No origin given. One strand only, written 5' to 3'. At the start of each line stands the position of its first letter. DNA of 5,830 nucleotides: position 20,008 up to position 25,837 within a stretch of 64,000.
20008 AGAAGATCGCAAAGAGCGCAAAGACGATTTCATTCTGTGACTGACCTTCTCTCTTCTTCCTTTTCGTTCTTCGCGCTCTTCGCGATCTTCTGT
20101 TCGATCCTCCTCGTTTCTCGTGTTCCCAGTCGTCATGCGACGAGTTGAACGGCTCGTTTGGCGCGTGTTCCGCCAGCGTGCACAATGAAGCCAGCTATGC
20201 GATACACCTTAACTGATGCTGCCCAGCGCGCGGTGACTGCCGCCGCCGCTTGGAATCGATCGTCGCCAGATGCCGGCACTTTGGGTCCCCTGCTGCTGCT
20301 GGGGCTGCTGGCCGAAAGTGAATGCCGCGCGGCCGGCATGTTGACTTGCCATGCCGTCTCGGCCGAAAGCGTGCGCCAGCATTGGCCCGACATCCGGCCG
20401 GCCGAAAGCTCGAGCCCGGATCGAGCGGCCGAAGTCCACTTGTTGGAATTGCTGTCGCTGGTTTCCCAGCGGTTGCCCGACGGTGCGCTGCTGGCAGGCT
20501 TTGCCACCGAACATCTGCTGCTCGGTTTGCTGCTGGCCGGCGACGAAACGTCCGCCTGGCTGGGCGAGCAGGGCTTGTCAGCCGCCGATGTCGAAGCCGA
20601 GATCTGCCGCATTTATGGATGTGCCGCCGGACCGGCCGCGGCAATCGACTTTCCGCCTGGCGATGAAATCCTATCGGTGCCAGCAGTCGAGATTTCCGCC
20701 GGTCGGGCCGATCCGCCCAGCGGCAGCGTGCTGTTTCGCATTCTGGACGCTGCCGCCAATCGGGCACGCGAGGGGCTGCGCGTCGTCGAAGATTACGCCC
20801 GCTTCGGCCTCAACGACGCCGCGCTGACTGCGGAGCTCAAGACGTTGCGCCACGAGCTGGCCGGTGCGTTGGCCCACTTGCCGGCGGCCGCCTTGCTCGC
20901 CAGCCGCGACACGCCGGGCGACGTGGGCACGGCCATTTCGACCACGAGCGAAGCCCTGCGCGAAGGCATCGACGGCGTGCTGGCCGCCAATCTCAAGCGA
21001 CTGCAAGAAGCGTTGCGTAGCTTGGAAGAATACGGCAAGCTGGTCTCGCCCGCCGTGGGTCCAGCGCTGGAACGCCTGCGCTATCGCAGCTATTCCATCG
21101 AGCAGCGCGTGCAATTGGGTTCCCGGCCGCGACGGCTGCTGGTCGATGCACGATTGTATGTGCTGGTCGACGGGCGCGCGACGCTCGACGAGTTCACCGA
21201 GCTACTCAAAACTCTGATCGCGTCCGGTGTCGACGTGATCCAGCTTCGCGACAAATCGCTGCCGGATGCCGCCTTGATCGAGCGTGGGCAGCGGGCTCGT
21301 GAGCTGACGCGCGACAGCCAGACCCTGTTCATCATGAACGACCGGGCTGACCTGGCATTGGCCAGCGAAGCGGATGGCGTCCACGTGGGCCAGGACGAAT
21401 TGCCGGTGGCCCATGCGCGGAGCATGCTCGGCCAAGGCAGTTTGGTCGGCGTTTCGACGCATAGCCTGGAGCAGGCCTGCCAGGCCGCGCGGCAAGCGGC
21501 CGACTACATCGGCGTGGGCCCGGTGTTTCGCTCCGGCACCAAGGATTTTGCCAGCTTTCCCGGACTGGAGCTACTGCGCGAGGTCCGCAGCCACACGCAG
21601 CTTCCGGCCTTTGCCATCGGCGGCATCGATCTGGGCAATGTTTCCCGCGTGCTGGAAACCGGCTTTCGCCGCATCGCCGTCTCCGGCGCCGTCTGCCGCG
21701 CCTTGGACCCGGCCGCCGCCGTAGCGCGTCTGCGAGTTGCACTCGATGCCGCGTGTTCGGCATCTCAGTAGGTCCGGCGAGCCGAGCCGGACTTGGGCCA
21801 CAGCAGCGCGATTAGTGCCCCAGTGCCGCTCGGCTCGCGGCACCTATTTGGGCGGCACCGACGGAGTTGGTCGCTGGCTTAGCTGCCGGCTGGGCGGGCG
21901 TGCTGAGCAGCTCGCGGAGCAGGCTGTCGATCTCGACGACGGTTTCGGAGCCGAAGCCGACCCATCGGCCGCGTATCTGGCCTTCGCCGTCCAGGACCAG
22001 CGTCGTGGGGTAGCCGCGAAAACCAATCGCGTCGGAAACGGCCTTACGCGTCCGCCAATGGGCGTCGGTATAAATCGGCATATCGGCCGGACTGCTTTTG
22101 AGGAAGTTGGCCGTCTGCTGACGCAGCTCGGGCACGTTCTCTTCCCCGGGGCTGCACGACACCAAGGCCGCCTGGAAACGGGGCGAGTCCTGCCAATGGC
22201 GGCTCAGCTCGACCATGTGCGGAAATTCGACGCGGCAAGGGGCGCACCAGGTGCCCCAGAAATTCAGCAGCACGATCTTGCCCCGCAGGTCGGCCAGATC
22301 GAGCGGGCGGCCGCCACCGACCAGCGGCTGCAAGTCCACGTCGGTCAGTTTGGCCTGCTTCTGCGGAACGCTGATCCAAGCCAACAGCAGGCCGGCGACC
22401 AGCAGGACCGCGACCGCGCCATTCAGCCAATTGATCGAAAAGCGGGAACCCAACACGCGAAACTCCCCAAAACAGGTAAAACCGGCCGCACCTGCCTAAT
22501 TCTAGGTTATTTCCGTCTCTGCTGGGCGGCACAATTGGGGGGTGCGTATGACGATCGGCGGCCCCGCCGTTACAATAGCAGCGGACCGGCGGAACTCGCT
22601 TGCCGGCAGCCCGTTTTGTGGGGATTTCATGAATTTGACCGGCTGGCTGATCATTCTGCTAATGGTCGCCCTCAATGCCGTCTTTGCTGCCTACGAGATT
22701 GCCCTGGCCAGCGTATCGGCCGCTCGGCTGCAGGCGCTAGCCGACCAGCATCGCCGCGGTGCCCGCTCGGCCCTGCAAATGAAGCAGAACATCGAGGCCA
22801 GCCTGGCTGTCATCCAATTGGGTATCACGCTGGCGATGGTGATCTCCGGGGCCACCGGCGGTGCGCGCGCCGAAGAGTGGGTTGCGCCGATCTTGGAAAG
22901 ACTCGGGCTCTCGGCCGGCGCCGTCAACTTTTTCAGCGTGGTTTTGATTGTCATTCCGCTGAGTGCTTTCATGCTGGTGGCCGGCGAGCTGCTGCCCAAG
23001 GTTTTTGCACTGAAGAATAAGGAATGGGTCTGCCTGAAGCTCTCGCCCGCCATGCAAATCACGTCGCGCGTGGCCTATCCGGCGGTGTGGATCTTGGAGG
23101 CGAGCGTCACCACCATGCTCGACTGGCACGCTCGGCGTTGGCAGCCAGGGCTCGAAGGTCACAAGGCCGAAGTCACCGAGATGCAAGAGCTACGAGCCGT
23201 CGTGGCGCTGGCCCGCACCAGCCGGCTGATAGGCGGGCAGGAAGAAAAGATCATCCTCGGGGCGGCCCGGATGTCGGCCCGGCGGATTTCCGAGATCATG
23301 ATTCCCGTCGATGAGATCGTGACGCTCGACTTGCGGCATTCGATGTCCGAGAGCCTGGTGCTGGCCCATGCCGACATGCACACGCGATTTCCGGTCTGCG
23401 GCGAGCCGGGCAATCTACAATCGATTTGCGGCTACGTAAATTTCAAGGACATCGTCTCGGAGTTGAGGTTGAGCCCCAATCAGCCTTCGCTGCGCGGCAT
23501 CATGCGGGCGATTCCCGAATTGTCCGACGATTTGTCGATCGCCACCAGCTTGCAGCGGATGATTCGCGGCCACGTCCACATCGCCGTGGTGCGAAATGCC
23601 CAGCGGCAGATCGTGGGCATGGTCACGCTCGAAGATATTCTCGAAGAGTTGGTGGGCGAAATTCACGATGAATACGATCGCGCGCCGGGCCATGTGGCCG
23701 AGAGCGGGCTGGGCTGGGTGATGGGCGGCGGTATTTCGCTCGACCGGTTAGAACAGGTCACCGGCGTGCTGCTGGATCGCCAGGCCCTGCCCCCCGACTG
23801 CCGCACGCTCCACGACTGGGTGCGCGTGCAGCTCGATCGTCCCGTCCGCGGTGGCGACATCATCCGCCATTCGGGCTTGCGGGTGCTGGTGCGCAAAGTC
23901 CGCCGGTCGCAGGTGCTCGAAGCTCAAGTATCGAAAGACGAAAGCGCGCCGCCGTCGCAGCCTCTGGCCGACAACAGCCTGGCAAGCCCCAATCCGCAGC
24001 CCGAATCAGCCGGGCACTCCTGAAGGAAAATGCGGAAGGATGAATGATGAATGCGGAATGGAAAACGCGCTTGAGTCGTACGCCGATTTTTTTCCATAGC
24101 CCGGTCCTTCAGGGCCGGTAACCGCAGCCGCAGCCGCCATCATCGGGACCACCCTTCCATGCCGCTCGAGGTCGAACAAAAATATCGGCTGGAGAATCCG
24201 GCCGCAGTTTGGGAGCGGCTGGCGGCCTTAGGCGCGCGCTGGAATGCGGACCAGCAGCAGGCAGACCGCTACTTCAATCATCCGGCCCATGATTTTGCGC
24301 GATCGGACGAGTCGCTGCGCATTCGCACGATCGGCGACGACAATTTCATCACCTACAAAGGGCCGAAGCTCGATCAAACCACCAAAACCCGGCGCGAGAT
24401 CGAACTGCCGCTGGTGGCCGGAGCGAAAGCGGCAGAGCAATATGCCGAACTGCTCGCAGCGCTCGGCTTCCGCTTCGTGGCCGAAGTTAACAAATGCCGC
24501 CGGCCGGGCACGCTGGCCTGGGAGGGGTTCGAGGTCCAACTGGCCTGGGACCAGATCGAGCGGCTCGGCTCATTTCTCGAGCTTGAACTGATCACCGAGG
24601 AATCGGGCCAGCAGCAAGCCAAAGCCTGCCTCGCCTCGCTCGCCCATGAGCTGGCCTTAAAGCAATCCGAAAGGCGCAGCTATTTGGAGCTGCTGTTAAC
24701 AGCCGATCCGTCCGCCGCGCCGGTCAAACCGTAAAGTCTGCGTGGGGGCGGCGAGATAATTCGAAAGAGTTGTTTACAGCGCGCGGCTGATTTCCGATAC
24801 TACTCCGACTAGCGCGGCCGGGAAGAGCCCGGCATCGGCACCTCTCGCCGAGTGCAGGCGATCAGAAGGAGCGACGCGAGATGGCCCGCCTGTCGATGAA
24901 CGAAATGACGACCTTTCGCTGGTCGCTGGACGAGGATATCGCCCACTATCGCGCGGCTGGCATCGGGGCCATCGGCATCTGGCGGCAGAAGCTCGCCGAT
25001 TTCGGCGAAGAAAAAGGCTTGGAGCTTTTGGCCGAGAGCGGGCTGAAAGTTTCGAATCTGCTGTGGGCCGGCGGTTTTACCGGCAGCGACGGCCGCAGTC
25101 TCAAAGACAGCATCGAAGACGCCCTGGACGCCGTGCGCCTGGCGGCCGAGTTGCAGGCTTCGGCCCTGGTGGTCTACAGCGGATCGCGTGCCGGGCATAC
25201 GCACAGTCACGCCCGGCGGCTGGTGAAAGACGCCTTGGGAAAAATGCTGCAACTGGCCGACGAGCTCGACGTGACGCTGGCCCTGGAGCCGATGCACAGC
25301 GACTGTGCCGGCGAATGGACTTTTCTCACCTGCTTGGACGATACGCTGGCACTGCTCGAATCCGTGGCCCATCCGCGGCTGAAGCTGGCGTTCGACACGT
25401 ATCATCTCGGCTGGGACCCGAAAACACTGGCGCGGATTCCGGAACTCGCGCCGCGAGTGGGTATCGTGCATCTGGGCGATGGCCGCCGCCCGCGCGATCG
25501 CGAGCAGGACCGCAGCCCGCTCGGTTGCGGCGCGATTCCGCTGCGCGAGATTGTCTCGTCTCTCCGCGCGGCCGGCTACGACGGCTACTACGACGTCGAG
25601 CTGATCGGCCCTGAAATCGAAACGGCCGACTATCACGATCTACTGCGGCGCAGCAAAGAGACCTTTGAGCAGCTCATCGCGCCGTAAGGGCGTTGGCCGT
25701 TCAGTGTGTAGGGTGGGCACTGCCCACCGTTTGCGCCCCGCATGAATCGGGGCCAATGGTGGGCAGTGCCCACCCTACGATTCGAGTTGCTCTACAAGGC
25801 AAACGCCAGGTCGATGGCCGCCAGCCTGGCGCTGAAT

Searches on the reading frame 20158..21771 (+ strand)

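Call 64: search_protein_families(library=pfam, proteins=[window:20158-21771:+])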
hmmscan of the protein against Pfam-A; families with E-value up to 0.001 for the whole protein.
window:20158-21771:+ (537 aa): 3 families
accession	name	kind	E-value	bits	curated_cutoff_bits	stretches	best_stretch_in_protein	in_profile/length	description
PF02581.23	TMP-TENI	-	2.1e-56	190.6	27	1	333-512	1-180/180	Thiamine monophosphate synthase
PF17792.6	ThiD2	-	7.3e-41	139.9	23.5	1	194-316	1-123/124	ThiD2 family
PF02861.25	Clp_N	-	0.00024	21.6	20.7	0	116-149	14-48/53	Clp amino terminal domain, pathogenicity island component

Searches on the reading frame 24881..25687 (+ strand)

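Call 64: search_protein_families(library=pfam, proteins=[window:24881-25687:+])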
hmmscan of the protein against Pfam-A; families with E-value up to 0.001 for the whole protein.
window:24881-25687:+ (268 aa): 1 family
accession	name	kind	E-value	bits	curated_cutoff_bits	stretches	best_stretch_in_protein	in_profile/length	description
PF01261.30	AP_endonuc_2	-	3.2e-34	119.2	31.1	1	24-248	5-236/249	Xylose isomerase-like TIM barrel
